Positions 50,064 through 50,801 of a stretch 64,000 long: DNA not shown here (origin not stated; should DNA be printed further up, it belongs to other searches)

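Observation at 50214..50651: CcmE with C-P-S-K-F instead of the canonical H-x3-Y heme-binding motif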

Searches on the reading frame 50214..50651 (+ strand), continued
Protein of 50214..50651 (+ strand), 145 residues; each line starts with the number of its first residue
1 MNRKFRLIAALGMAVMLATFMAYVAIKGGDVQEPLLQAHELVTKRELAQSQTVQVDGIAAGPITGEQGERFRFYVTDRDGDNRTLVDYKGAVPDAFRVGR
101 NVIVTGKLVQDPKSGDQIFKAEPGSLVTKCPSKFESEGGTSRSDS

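Call 34: find_homologous_proteins(query=L017:19636-20385:-, max_evalue=0.00001)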
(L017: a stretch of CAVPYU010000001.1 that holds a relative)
Query L017:19636-20385:- (249 aa): 8000 proteins with E <= 0.00001 among 8000 candidates; the best 120 are listed.
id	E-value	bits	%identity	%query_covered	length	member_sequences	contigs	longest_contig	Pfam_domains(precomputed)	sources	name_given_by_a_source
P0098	6.0e-157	538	100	100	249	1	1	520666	PF01578.26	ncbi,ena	-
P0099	1.2e-139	482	87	93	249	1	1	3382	PF01578.26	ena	-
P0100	3.0e-139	480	88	100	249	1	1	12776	PF01578.26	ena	-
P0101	9.6e-131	452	90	91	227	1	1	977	PF01578.26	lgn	-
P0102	1.1e-130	452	89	84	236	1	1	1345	PF01578.26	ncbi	-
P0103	9.8e-126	436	78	100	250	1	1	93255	PF01578.26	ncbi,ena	-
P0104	7.3e-125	433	78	100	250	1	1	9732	PF01578.26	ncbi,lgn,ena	-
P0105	8.9e-122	423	-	-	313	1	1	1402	PF01578.26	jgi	-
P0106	1.1e-106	374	73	92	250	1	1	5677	PF01578.26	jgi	jgi:heme exporter protein C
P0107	1.3e-106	373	73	92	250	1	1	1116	PF01578.26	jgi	jgi:heme exporter protein C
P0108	2.3e-106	373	72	92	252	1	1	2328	PF01578.26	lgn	-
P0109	3.5e-106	372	69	95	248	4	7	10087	PF01578.26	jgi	jgi:heme exporter protein C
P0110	3.8e-106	372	71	94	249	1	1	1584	PF01578.26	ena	-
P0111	1.3e-105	370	69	100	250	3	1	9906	PF01578.26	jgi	jgi:heme exporter protein C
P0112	1.4e-105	370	69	100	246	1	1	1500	PF01578.26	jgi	-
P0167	5.4e-102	358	66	98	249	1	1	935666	PF01578.26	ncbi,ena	-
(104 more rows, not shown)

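Call 35: find_encoding_contigs(protein=P0098, flank=10000, max_places=2)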
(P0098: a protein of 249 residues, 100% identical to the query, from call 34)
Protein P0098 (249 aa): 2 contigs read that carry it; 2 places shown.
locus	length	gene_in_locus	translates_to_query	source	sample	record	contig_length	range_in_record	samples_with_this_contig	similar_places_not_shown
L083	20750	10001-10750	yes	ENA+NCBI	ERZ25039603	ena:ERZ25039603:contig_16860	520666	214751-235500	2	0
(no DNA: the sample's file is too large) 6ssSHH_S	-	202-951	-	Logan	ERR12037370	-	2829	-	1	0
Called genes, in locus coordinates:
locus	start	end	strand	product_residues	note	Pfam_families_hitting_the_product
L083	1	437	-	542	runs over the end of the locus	PF19077:Big_13 (faint)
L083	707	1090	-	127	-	PF03729:DUF308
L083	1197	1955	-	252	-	PF03009:GDPD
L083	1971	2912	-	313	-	PF13409:GST_N_2, PF00043:GST_C (weak), PF13410:GST_C_2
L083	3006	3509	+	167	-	PF25991:KhtT_N, PF02080:TrkA_C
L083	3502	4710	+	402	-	PF00999:Na_H_Exchanger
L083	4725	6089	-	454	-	PF00291:PALP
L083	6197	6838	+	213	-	PF27271:AF_1327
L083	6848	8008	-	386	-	PF01370:Epimerase, PF02719:Polysacc_synt_2 (weak), PF04321:RmlD_sub_bind, PF16363:GDP_Man_Dehyd, PF07993:NAD_binding_4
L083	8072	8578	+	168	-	PF00994:MoCF_biosynth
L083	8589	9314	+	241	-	PF00005:ABC_tran, PF13555:AAA_29 (weak), PF13304:AAA_21 (weak)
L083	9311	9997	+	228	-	PF03379:CcmB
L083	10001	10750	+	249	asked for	PF01578:Cytochrom_C_asm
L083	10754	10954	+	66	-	-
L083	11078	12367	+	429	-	PF05201:GlutR_N, PF01488:Shikimate_DH, PF16912:Glu_dehyd_C (faint), PF03807:F420_oxidored (weak), PF13241:NAD_binding_7 (faint), PF00745:GlutR_dimer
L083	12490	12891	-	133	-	PF03100:CcmE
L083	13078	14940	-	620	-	PF00034:Cytochrom_C (faint), PF13442:Cytochrome_CBB3 (weak)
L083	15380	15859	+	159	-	PF03918:CcmH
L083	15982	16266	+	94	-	-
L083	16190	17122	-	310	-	PF13442:Cytochrome_CBB3 (weak), PF00034:Cytochrom_C (faint)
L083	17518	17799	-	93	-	-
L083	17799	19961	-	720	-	PF01578:Cytochrom_C_asm, PF16327:CcmF_C, PF05140:ResB (faint)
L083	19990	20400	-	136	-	PF03100:CcmE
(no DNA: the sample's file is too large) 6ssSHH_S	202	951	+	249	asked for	PF01578:Cytochrom_C_asm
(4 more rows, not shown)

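Call 36: find_encoding_contigs(protein=P0167, flank=10000, max_places=2)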
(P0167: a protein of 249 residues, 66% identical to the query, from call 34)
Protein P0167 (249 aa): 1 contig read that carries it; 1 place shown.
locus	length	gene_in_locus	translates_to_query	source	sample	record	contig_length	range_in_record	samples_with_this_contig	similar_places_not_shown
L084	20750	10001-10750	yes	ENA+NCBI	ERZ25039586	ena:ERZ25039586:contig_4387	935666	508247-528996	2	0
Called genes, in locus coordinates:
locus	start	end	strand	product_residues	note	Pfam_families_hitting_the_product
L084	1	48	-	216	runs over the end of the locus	PF00702:Hydrolase, PF12710:HAD, PF13419:HAD_2, PF13242:Hydrolase_like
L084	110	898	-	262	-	PF07136:DUF1385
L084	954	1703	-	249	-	PF01925:TauE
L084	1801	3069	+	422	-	PF01078:Mg_chelatase (faint), PF05496:RuvB_N, PF13191:AAA_16 (faint), PF00004:AAA, PF07728:AAA_5 (weak), PF13173:AAA_14 (weak), PF16193:AAA_assoc_2, PF12002:MgsA_C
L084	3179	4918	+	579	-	PF19077:Big_13 (faint), PF00353:HemolysinCabind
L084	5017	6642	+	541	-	PF00171:Aldedh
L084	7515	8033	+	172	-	PF01967:MoaC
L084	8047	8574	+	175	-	PF00994:MoCF_biosynth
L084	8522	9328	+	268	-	PF00005:ABC_tran, PF13304:AAA_21 (weak)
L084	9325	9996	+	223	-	PF01061:ABC2_membrane (weak), PF03379:CcmB, PF12730:ABC2_membrane_4 (weak)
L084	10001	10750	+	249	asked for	PF01578:Cytochrom_C_asm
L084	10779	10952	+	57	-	-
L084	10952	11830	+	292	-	PF13241:NAD_binding_7, PF14824:Sirohm_synth_M, PF10414:CysG_dimeriser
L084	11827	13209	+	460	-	PF05201:GlutR_N, PF03807:F420_oxidored (faint), PF02826:2-Hacid_dh_C (weak), PF01488:Shikimate_DH, PF13241:NAD_binding_7 (weak), PF00745:GlutR_dimer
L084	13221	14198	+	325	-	PF01379:Porphobil_deam, PF03900:Porphobil_deamC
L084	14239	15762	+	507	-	PF00590:TP_methylase, PF02602:HEM4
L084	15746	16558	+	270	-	PF01887:SAM_HAT_N, PF20257:SAM_HAT_C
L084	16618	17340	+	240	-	PF03099:BPL_LplA_LipB, PF02237:BPL_C (weak)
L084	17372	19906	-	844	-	PF04851:ResIII, PF00270:DEAD (weak), PF18766:SWI2_SNF2 (weak), PF00271:Helicase_C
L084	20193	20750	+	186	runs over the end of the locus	PF00085:Thioredoxin (weak), PF00578:AhpC-TSA, PF08534:Redoxin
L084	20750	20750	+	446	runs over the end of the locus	PF25145:NfeD1b_N, PF24961:NfeD_membrane, PF01957:NfeD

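Call 45: search_protein_families(library=ncbifam, proteins=[L030:12304-12723:+, L083:10754-10954:+, L083:17518-17799:-, L083:15380-15859:+, L084:10779-10952:+, L083:15982-16266:+], max_evalue=0.1)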
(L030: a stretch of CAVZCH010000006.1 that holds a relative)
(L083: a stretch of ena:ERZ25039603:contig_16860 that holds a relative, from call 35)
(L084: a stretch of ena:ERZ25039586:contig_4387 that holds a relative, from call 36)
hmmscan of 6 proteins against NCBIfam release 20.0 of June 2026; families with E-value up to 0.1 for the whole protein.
L030:12304-12723:+ (139 aa): 2 families
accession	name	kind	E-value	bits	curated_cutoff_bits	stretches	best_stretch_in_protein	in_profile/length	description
TIGR03142.1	cytochro_ccmI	equivalog_domain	0.00014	22.1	29.3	1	33-112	4-72/118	c-type cytochrome biogenesis protein CcmI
NF058583.1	LAXTG_small_WW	exception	0.015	15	65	1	23-46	20-43/54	LAXTG motif-containing small protein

L083:10754-10954:+ (66 aa): 2 families
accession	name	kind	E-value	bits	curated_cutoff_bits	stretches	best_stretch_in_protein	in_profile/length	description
TIGR04391.1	CcmD_alt_fam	subfamily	1e-07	31.8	24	1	12-45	2-35/36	CcmD family protein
TIGR03141.1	cytochro_ccmD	equivalog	0.0033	17.5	25.95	1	10-43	7-40/47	heme exporter protein CcmD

L083:17518-17799:- (93 aa): 1 family
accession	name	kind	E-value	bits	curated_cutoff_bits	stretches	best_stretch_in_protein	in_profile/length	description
TIGR03142.1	cytochro_ccmI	equivalog_domain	0.057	13.7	29.3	1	4-80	4-75/118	c-type cytochrome biogenesis protein CcmI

L083:15380-15859:+ (159 aa): 2 families
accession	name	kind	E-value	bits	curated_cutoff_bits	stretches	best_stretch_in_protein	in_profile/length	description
TIGR03147.1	cyt_nit_nrfF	exception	0.00031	20.4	159.2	1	34-113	36-114/126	heme lyase NrfEFG subunit NrfF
NF041023.1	PP0621_fam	subfamily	0.025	14.8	45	0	7-56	6-60/71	PP0621 family protein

L084:10779-10952:+ (57 aa): 3 families
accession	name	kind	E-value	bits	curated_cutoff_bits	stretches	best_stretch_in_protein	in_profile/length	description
TIGR04391.1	CcmD_alt_fam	subfamily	0.00016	21.6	24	1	12-44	2-34/36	CcmD family protein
TIGR01940.1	nqrE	equivalog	0.021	15.2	247.55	1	14-43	109-138/200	NADH:ubiquinone reductase (Na(+)-transporting) subunit E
TIGR03141.1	cytochro_ccmD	equivalog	0.022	14.8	25.95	1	10-44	7-41/47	heme exporter protein CcmD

L083:15982-16266:+ (94 aa): 0 families

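Call 49: search_protein_representatives(alignment_id=A1)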
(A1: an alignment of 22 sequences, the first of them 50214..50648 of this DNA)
Query: 22 sequences, 139 profile positions. Proteins with E-value up to 0.001 (for the whole library): 4092; up to 1e-10: 901; up to 1e-30: 20. The best 150 are listed.
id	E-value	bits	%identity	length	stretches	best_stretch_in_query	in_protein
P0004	5.3e-60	217.6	-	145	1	1-139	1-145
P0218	1.8e-48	180.3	-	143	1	1-135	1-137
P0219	2.0e-44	167.2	-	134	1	1-133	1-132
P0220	1.1e-40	155.0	-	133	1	2-134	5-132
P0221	1.3e-40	154.8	-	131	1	1-131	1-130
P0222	1.2e-39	151.7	-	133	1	2-134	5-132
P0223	1.9e-39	151.0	-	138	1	2-136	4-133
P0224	2.8e-38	147.3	-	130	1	1-133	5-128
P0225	2.7e-37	144.1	-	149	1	2-134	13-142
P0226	7.9e-37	142.5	-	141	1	1-134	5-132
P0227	1.1e-34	135.6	-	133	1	1-132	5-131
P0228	7.0e-34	133.0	-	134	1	1-134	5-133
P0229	1.1e-33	132.4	-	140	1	1-135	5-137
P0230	1.1e-33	132.3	-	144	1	1-134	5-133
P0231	4.7e-33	130.3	-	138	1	1-137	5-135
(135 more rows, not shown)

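Call 51: predict_structure(alignment_id=A1)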
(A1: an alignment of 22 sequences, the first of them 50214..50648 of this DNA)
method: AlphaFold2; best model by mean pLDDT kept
length: 145 residues; sequences in the alignment: 22
mean_pLDDT: 81.4   pTM: 0.61
mean pLDDT of the five models: 81.4, 81.1, 80.9, 79.4, 77.5
residues with pLDDT >= 90: 43; 70-90: 80; 50-70: 10; < 50: 12
segments of 3 or more residues with pLDDT < 50: 134-145
pLDDT, mean of each block of 10 residues (from residue 1): 77 91 73 77 85 91 85 90 90 86 92 89 86 46 43
secondary structure, 60 per line:
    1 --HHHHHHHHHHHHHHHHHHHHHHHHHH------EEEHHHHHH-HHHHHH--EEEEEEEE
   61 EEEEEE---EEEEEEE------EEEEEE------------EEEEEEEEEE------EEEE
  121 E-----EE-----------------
elements in order: H3-28 E35-37 H38-43 H45-50 E53-66 E70-76 E83-88 E101-110 E117-121
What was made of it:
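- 50220..50297 (+): N-terminal membrane-anchor helix (about residues 3-28). The AF2 model has a helix at residues 3-28 (call 51).
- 50616..50648 (+): C-terminal tail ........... (residues 135-145): predicted disordered but conserved within the window clade. pLDDT is below 50 for residues 134-145 (call 51).
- On CcmE heme chaperone (Pfam PF03100): AF2 model with mean pLDDT 81: helix at residues 3-28, barrel strands, and tail residues 134-145 below pLDDT 50 (call 51).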

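Call 55: fold_search(model_id=the predicted structure, library=pdb)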
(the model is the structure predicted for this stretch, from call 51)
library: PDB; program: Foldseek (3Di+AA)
matches with E <= 10: 1398; with E <= 0.001: 78
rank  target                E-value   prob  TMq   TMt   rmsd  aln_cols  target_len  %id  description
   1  8ce8_E                3.0e-06  1.00  0.52  0.48   5.0       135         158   26  Cytochrome c maturation complex CcmABCDE (released 2023-09-06)
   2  1lm0_MODEL_1_A        5.3e-05  1.00  0.49  0.67   3.6       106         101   21  Solution structure and characterization of the heme chaperone CcmE (released 2002-12-25)
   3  4ywk_B                5.6e-05  1.00  0.43  0.33   3.8        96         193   23  Pyrococcus furiosus MCM N-terminal domain with Zinc-binding subdomain B deleted (released 2015-09-23)
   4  8d0b_C                6.3e-05  1.00  0.46  0.54   3.9        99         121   18  Human CST-DNA polymerase alpha/primase preinitiation complex bound to 4xTEL-foldback template (released 2022-06-22)
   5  1sr3_MODEL_1_A        7.1e-05  1.00  0.49  0.61   7.4       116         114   24  Solution structure of the heme chaperone CcmE of Escherichia coli (released 2004-04-06)
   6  5vl1_C                9.0e-05  1.00  0.48  0.16   9.0       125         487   15  Crystal Structure of Lysyl-tRNA Synthetase from Mycobacterium ulcerans complexed with L-lysine (released 2017-05-10)
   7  2kct_MODEL_1_A        1.0e-04  1.00  0.44  0.68   3.2        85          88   34  Solution nmr structure of the ob-fold domain of heme chaperone ccme from desulfovibrio vulgaris. northeast str (released 2009-02-10)
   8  6aqh_A                1.1e-04  1.00  0.48  0.16   8.8       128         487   16  Crystal Structure of Lysyl-tRNA Synthetase from Mycobacterium thermoresistibile complexed with L-lysine and Cladospori (released 2017-08-30)
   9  9m5m_B                1.1e-04  1.00  0.49  0.16   3.5       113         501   11  Crystal structure of Plasmodium vivax aspartyl-tRNA synthetase (PvDRS) (released 2025-06-04)
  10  6t8h_A                1.4e-04  1.00  0.38  0.15   5.4       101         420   16  Cryo-EM structure of the DNA-bound PolD-PCNA processive complex from P. abyssi (released 2020-03-04)
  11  4o2d_B                1.5e-04  1.00  0.41  0.13   8.1       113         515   18  Crystal structure of aspartyl-tRNA synthetase from Mycobacterium smegmatis with bound aspartic acid (released 2014-01-22)
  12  6aqh_B                1.7e-04  1.00  0.48  0.16   8.7       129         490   16  Crystal Structure of Lysyl-tRNA Synthetase from Mycobacterium thermoresistibile complexed with L-lysine and Cladospori (released 2017-08-30)
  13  4ycv_C                1.9e-04  1.00  0.47  0.16  10.7       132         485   13  Crystal structure of cladosporin in complex with plasmodium lysyl-tRNA synthetase (released 2015-06-24)
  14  9dow_A                2.0e-04  1.00  0.48  0.16  11.7       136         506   12  h-LysRS bound to unmodified tRNA-Lys3 (Undocked State, AMP bound) (released 2025-03-12)
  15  5hgq_C                2.2e-04  1.00  0.45  0.16  12.4       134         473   14  Loa loa Lysyl-tRNA synthetase in complex with Cladosporin. (released 2016-10-26)
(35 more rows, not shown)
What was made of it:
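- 50214..50651 (+): ccmE, 145 aa: Cys-type heme chaperone (System I* type). The AF2 model has an OB barrel, and Foldseek's top PDB hits are CcmE structures 8CE8_E, 1LM0, 1SR3 and 2KCT (calls 51, 55).
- On CcmE heme chaperone (Pfam PF03100): Foldseek hits are 8CE8_E, 1LM0, 1SR3 and 2KCT (call 55).
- Closest known: Canonical System I CcmE. Same: Same fold and topology (Foldseek top hit 8CE8_E, call 55).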
